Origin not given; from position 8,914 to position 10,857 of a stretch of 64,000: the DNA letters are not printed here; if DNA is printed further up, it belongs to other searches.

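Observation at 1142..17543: SusC/SusD locus under ECF-sigma/anti-sigma control whose cargo is phosphoesterases plus a triplicated unknown protein, not glycoside hydrolases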

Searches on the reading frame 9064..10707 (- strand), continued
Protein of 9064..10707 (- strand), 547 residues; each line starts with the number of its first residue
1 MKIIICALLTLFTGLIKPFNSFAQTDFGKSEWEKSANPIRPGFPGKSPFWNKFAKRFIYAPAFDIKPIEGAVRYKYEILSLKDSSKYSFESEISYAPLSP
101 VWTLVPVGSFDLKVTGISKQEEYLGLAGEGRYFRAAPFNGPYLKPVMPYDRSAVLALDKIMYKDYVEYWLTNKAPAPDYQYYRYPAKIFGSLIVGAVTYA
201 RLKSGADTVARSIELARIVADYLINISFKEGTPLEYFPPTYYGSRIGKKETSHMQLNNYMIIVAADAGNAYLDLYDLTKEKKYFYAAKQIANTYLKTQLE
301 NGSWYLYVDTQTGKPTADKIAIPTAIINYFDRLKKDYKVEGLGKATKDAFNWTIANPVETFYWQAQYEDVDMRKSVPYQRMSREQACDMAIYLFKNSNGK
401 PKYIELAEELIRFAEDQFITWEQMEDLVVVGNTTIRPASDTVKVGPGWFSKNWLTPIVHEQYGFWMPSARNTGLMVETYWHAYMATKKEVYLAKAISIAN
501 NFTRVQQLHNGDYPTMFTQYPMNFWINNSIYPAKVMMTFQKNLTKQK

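Call 24: search_protein_families(library=pfam, proteins=[L024:2-865:+, L024:6143-7753:+, L024:7807-9840:+, L024:14891-16861:+, L024:16803-19067:+, L011:2792-4372:+, L011:12180-13400:+, L011:13424-14185:+, L006:8035-8970:-, L006:9221-9880:+], max_evalue=0.001)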
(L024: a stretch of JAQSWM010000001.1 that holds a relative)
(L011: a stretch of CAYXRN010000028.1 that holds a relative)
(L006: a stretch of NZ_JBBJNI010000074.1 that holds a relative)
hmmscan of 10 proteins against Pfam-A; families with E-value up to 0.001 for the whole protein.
L024:2-865:+ (287 aa): 1 family
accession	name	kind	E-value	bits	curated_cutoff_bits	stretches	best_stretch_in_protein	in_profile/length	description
PF01551.29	Peptidase_M23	-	5e-21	75.2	28.7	1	159-254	6-89/96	Peptidase family M23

L024:6143-7753:+ (536 aa): 1 family
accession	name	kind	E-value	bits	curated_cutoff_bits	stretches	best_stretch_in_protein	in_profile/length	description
PF06917.19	Pectate_lyase_2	-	0.00056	19.2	26.6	0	251-310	392-451/491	Periplasmic pectate lyase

L024:7807-9840:+ (677 aa): 1 family
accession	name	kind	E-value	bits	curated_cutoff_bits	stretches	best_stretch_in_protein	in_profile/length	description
PF16126.11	DUF4838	-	2.7e-06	27.2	26.6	1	493-539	276-322/325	Domain of unknown function (DUF4838)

L024:14891-16861:+ (656 aa): 1 family
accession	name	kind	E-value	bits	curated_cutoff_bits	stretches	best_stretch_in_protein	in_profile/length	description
PF16126.11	DUF4838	-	9.3e-07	28.7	26.6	1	474-519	276-321/325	Domain of unknown function (DUF4838)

L024:16803-19067:+ (754 aa): 1 family
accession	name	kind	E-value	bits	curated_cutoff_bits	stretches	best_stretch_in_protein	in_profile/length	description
PF03648.19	Glyco_hydro_67N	-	1.3e-05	25.9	24.3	1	86-177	31-120/120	Glycosyl hydrolase family 67 N-terminus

L011:2792-4372:+ (526 aa): 4 families
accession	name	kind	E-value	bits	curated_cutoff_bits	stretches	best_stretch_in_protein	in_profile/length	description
PF16370.11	MetallophosC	-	4.1e-47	160.8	29.7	1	341-508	1-168/168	C terminal of Calcineurin-like phosphoesterase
PF16371.11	MetallophosN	-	1.8e-15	57.3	35.6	1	40-104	4-69/77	N terminal of Calcineurin-like phosphoesterase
PF00149.33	Metallophos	-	5.8e-08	33.8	21.5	1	136-321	1-190/191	Calcineurin-like phosphoesterase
PF17210.9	SdrD_B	-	0.00014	22.4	29.7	1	28-85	6-71/112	SdrD B-like domain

L011:12180-13400:+ (406 aa): 2 families
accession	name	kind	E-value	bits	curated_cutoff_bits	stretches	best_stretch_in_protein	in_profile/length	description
PF13378.12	MR_MLE_C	-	1.6e-49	169.1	29.4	1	169-378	4-218/219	Enolase C-terminal domain-like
PF02746.21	MR_MLE_N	-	1.6e-14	54.5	22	1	51-145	29-117/117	Mandelate racemase / muconate lactonizing enzyme, N-terminal domain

L011:13424-14185:+ (253 aa): 3 families
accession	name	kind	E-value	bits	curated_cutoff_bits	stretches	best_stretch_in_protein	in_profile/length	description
PF13561.12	adh_short_C2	-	5.8e-49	167.2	27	1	17-249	3-234/236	Enoyl-(Acyl carrier protein) reductase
PF00106.31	adh_short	-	6.2e-49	166.6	26.6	1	10-203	2-192/195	short chain dehydrogenase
PF08659.16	KR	-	3.9e-13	50.1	22.6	1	11-162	3-151/180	KR domain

L006:8035-8970:- (311 aa): 3 families
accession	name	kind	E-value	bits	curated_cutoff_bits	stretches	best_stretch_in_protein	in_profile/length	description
PF07729.17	FCD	-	1.5e-12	48.4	24.3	1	161-287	1-124/125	FCD domain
PF00392.27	GntR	-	1.2e-08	34.9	27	1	92-150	4-63/64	Bacterial regulatory proteins, gntR family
PF09114.16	MotA_activ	-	0.00037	21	26.1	0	262-299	17-54/95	Transcription factor MotA, activation domain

L006:9221-9880:+ (219 aa): 4 families
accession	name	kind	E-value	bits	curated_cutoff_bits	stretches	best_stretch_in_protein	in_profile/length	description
PF13472.12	Lipase_GDSL_2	-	3.3e-10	41.2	32.9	1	29-201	2-177/178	GDSL-like Lipase/Acylhydrolase family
PF00657.28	Lipase_GDSL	-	5.5e-10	40.2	23.6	1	26-206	1-207/208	GDSL-like Lipase/Acylhydrolase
PF19040.6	SGNH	-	1.4e-06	28.7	27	1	22-168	22-179/248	SGNH domain (fused to AT3 domains)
PF04311.20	DUF459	-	3.2e-06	27.1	27.2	0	114-177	91-151/197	Protein of unknown function (DUF459)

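Call 32: search_protein_families(library=pfam, proteins=[P0002, P0004, P0103], max_evalue=0.1)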
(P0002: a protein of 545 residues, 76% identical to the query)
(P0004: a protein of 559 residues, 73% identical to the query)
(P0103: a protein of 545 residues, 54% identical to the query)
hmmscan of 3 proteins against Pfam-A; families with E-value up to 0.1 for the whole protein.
P0002 (545 aa): 6 families
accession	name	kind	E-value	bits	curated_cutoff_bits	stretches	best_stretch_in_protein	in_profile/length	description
PF01532.26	Glyco_hydro_47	-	4.2e-05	23.1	22.9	1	269-508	153-398/455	Glycosyl hydrolase family 47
PF06662.19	C5-epim_C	-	9.6e-05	22.4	23.3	1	466-523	27-80/188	D-glucuronyl C5-epimerase C-terminus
PF06917.19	Pectate_lyase_2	-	0.00024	20.4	26.6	1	243-302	386-445/491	Periplasmic pectate lyase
PF07944.18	Beta-AFase-like_GH127_cat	-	0.0013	18.3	24.9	1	264-325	179-233/376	Beta-L-arabinofuranosidase, GH127 catalytic domain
PF07221.17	GlcNAc_2-epim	-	0.0042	16.8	23.4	0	267-304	147-184/347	N-acylglucosamine 2-epimerase (GlcNAc 2-epimerase)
PF09492.16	Pec_lyase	-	0.061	13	22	1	271-305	50-84/292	Pectic acid lyase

P0004 (559 aa): 5 families
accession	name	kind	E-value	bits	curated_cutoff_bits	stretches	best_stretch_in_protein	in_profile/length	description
PF06662.19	C5-epim_C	-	9e-06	25.7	23.3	2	481-539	27-81/188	D-glucuronyl C5-epimerase C-terminus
PF01532.26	Glyco_hydro_47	-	0.00038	20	22.9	1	287-523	159-398/455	Glycosyl hydrolase family 47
PF06917.19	Pectate_lyase_2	-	0.00049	19.3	26.6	1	262-323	390-448/491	Periplasmic pectate lyase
PF07944.18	Beta-AFase-like_GH127_cat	-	0.0017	17.9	24.9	1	270-312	170-212/376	Beta-L-arabinofuranosidase, GH127 catalytic domain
PF07221.17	GlcNAc_2-epim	-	0.0089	15.8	23.4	0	282-318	147-183/347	N-acylglucosamine 2-epimerase (GlcNAc 2-epimerase)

P0103 (545 aa): 6 families
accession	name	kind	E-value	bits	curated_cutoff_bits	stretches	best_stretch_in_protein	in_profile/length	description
PF06662.19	C5-epim_C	-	8.3e-08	32.4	23.3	1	469-524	30-81/188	D-glucuronyl C5-epimerase C-terminus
PF07221.17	GlcNAc_2-epim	-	4.2e-06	26.7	23.4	1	281-317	147-183/347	N-acylglucosamine 2-epimerase (GlcNAc 2-epimerase)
PF06917.19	Pectate_lyase_2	-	2.1e-05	23.8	26.6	1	281-321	410-447/491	Periplasmic pectate lyase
PF07944.18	Beta-AFase-like_GH127_cat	-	0.0013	18.2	24.9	0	281-312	182-213/376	Beta-L-arabinofuranosidase, GH127 catalytic domain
PF07470.19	Glyco_hydro_88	-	0.0033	16.9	26.6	0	258-312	60-112/352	Glycosyl Hydrolase Family 88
PF03663.20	Glyco_hydro_76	-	0.02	14.8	25.9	0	269-340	149-220/366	Glycosyl hydrolase family 76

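Call 39: search_protein_families(library=pfam, proteins=[L036:5922-6992:+, L020:11523-12257:+, L053:5125-7230:+, L045:1116-2699:+, L044:3406-4368:+, L059:6181-8343:+, L059:8350-9765:+, L037:8851-9891:+, L036:2341-3252:+, L060:7313-8899:+], max_evalue=0.001)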
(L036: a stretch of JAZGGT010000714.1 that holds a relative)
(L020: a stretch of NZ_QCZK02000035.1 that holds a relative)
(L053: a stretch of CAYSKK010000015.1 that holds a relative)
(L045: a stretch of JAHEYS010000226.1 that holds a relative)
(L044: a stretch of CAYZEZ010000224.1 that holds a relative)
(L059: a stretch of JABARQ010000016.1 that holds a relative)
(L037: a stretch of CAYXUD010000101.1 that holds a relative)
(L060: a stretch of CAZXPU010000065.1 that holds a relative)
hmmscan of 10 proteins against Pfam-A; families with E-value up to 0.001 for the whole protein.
L036:5922-6992:+ (356 aa): 1 family
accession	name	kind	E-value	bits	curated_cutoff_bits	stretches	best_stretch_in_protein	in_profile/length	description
PF04616.20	Glyco_hydro_43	-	8e-50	170.2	32.2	1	34-331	2-286/288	Glycosyl hydrolases family 43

L020:11523-12257:+ (244 aa): 3 families
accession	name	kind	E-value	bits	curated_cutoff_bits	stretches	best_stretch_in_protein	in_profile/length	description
PF13472.12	Lipase_GDSL_2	-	6.7e-09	36.9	32.9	1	57-229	2-177/178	GDSL-like Lipase/Acylhydrolase family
PF00657.28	Lipase_GDSL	-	1.8e-08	35.2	23.6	1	94-235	65-208/208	GDSL-like Lipase/Acylhydrolase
PF04311.20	DUF459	-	3.7e-06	26.9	27.2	0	142-217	91-163/197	Protein of unknown function (DUF459)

L053:5125-7230:+ (701 aa): 2 families
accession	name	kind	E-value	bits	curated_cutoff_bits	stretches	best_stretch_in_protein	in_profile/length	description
PF20736.2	Glyco_hydro127M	-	6.2e-24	84.4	24.2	1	427-522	2-95/95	Beta-L-arabinofuranosidase, GH127 middle domain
PF07944.18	Beta-AFase-like_GH127_cat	-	1.3e-22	80.8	24.9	1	158-414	131-374/376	Beta-L-arabinofuranosidase, GH127 catalytic domain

L045:1116-2699:+ (527 aa): 2 families
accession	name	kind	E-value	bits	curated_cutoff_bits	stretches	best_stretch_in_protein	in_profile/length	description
PF00728.28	Glyco_hydro_20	-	5e-104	348.8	22.3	1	146-496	1-347/348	Glycosyl hydrolase family 20, catalytic domain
PF02838.20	Glyco_hydro_20b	-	1.3e-18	68.3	26.1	1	25-142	2-123/124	Glycosyl hydrolase family 20, domain 2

L044:3406-4368:+ (320 aa): 1 family
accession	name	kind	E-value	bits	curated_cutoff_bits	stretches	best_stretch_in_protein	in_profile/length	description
PF00795.27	CN_hydrolase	-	4.1e-45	154.5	23.2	1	5-280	1-253/256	Carbon-nitrogen hydrolase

L059:6181-8343:+ (720 aa): 4 families
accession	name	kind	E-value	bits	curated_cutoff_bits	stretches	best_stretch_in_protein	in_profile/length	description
PF07587.16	PSD1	-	6.9e-75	252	28.5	1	460-696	1-243/244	Protein of unknown function (DUF1553)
PF07583.16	PSCyt2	-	1e-65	222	29.8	1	161-358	2-208/209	Protein of unknown function (DUF1549)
PF07635.16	PSCyt1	-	7.9e-11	42.8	22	1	45-99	1-56/59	Planctomycete cytochrome C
PF13442.11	Cytochrome_CBB3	-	3.7e-06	27.6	27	1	36-117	5-68/68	Cytochrome C oxidase, cbb3-type, subunit III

L059:8350-9765:+ (471 aa): 1 family
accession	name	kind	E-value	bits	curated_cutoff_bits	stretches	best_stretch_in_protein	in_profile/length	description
PF07394.17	DUF1501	-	8.1e-148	493.2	27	1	47-469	1-389/390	Protein of unknown function (DUF1501)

L037:8851-9891:+ (346 aa): 0 families

L036:2341-3252:+ (303 aa): 1 family
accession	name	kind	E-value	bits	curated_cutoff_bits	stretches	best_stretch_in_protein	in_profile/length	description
PF04794.17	YdjC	-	3.7e-40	138.9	29.7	1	47-290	1-265/266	YdjC-like protein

L060:7313-8899:+ (528 aa): 0 families
